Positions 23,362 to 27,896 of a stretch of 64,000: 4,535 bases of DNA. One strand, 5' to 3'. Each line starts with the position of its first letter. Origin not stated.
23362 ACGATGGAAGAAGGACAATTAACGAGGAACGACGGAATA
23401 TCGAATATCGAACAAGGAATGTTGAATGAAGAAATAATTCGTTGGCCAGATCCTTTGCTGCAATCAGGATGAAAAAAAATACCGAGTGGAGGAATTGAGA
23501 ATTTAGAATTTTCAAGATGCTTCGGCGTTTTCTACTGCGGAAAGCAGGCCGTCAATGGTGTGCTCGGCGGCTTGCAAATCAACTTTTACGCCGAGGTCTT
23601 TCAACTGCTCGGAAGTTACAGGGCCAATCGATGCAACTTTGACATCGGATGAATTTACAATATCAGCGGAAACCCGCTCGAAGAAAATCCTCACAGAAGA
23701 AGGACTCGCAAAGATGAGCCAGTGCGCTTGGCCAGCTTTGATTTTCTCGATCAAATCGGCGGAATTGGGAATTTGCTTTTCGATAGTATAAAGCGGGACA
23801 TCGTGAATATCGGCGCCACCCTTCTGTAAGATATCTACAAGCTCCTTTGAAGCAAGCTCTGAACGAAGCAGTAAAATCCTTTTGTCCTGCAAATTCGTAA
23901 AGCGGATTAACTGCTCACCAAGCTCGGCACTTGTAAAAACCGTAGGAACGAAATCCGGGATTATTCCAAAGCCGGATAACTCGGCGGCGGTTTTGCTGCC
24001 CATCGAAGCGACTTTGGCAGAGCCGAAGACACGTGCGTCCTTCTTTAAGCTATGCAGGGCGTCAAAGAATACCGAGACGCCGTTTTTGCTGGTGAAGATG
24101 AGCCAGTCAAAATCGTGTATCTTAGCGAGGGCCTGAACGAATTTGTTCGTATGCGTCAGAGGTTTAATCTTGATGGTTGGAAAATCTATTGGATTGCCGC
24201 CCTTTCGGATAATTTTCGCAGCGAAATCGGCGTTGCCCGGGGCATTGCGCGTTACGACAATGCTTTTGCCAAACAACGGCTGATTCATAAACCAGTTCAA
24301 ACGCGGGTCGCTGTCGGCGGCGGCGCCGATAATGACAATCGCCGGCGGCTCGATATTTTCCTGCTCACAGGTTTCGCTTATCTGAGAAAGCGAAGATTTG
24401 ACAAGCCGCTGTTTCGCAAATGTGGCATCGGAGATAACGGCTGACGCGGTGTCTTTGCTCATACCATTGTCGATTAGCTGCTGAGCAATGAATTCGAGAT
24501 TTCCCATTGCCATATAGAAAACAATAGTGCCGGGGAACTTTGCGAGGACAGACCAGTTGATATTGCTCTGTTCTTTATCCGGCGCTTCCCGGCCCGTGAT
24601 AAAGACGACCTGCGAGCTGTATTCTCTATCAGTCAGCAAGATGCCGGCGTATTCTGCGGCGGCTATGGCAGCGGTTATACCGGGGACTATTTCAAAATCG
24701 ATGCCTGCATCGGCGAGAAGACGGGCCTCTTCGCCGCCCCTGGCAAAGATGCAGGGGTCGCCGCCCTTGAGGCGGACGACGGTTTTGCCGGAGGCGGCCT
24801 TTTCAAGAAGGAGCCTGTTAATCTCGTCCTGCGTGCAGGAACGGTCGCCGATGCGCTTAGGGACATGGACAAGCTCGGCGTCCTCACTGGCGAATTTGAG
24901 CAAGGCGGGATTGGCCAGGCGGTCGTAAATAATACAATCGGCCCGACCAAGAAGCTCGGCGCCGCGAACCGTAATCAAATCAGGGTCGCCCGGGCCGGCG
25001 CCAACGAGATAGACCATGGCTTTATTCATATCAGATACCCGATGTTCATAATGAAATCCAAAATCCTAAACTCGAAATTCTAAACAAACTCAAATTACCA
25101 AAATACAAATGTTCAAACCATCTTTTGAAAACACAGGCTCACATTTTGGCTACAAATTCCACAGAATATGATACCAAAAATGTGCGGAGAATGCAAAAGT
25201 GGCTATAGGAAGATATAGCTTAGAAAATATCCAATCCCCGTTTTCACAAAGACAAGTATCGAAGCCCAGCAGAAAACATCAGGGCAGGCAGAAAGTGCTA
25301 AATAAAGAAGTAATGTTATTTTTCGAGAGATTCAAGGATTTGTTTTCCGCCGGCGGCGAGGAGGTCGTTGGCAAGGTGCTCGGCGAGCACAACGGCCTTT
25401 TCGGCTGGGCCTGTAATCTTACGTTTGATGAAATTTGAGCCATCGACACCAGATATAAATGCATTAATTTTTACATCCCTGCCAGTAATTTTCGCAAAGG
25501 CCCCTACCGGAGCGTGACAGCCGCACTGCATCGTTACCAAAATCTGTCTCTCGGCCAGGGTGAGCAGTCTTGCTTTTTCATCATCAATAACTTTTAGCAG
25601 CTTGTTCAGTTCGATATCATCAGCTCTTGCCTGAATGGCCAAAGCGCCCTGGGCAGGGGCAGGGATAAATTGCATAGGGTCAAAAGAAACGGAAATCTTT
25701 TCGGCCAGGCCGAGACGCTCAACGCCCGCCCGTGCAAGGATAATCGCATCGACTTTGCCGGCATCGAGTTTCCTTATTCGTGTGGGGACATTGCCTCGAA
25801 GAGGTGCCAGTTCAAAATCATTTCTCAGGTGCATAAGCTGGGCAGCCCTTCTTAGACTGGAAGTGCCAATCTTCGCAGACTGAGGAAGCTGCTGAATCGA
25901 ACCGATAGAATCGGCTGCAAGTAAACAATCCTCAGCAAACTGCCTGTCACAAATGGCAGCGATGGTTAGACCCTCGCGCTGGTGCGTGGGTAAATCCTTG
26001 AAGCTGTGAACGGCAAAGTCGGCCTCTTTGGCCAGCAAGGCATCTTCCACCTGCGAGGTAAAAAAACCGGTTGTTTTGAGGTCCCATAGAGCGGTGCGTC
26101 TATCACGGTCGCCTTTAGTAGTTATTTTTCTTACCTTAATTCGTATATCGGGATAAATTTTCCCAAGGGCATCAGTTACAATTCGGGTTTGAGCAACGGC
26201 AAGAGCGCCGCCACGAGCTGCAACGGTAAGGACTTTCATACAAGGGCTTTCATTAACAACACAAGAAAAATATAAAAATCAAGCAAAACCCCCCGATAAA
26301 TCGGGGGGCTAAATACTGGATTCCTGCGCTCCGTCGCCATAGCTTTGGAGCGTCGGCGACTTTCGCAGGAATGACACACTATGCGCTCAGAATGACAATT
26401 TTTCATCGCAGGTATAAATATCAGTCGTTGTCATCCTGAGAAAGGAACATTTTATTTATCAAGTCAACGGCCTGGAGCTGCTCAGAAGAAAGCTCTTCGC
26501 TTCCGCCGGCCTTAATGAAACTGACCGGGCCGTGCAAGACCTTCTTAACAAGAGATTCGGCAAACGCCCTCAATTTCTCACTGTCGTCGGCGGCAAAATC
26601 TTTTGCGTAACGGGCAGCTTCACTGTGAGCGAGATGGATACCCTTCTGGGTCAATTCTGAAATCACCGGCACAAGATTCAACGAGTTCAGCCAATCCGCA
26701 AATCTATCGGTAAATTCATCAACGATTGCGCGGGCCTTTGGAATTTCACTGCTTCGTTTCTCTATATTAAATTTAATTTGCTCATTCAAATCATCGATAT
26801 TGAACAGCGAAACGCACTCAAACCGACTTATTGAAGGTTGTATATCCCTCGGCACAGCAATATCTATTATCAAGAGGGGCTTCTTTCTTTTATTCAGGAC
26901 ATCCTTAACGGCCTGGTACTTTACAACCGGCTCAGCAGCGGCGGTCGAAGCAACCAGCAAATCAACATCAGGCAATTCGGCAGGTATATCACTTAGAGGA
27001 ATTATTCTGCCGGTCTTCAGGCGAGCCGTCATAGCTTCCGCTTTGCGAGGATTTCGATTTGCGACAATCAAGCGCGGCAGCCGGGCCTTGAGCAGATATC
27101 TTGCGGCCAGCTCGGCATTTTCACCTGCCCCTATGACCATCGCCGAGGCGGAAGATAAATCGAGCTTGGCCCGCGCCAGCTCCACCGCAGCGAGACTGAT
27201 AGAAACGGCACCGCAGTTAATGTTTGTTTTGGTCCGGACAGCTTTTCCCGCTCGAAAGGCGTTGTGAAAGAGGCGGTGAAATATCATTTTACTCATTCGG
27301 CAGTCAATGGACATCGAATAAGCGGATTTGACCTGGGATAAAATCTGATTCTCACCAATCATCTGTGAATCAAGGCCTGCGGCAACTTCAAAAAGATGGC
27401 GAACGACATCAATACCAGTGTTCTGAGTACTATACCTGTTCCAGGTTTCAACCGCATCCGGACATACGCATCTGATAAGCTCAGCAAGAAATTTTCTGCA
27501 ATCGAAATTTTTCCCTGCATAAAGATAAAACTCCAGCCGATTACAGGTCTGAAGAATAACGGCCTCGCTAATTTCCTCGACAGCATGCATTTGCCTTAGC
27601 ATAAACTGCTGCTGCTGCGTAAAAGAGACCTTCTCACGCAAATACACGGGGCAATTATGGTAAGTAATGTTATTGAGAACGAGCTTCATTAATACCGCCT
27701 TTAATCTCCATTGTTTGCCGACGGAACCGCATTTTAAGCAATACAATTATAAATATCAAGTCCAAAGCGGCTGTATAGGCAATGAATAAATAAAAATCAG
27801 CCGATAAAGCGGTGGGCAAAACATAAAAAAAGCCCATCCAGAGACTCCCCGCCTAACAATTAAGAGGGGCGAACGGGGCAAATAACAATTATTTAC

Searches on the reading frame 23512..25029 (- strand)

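Call 83: search_protein_families(library=pfam, proteins=[window:23512-25029:-], max_evalue=0.00001)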
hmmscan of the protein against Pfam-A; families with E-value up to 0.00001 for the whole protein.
window:23512-25029:- (505 aa): 2 families
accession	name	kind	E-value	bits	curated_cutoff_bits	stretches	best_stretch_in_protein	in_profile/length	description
PF02602.20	HEM4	-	4.2e-59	199.9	27.5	1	268-496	2-230/231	Uroporphyrinogen-III synthase HemD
PF00590.25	TP_methylase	-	8.4e-50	170.1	27.8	1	5-217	1-211/212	Tetrapyrrole (Corrin/Porphyrin) Methylases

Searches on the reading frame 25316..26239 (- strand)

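Call 83: search_protein_families(library=pfam, proteins=[window:25316-26239:-], max_evalue=0.00001)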
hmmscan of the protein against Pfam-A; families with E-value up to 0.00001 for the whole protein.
window:25316-26239:- (307 aa): 2 families
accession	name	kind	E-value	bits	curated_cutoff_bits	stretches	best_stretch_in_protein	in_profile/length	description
PF01379.25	Porphobil_deam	-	2.1e-70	236.9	22.1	1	4-212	1-206/207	Porphobilinogen deaminase, dipyromethane cofactor binding domain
PF03900.20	Porphobil_deamC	-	6.5e-12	46.1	26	1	227-294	4-73/74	Porphobilinogen deaminase, C-terminal domain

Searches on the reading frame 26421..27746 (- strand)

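Call 83: search_protein_families(library=pfam, proteins=[window:26421-27746:-], max_evalue=0.00001)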
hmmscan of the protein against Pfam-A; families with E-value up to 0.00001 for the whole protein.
window:26421-27746:- (441 aa): 3 families
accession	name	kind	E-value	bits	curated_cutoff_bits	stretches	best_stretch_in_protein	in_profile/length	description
PF05201.20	GlutR_N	-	6.6e-40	136.8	27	1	27-174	3-151/151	Glutamyl-tRNAGlu reductase, N-terminal domain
PF01488.26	Shikimate_DH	-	2.1e-35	122.2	24.3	1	189-322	1-137/138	Shikimate / quinate 5-dehydrogenase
PF00745.25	GlutR_dimer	-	1.4e-16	61.1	22.9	1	337-434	1-97/99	Glutamyl-tRNAGlu reductase, dimerisation domain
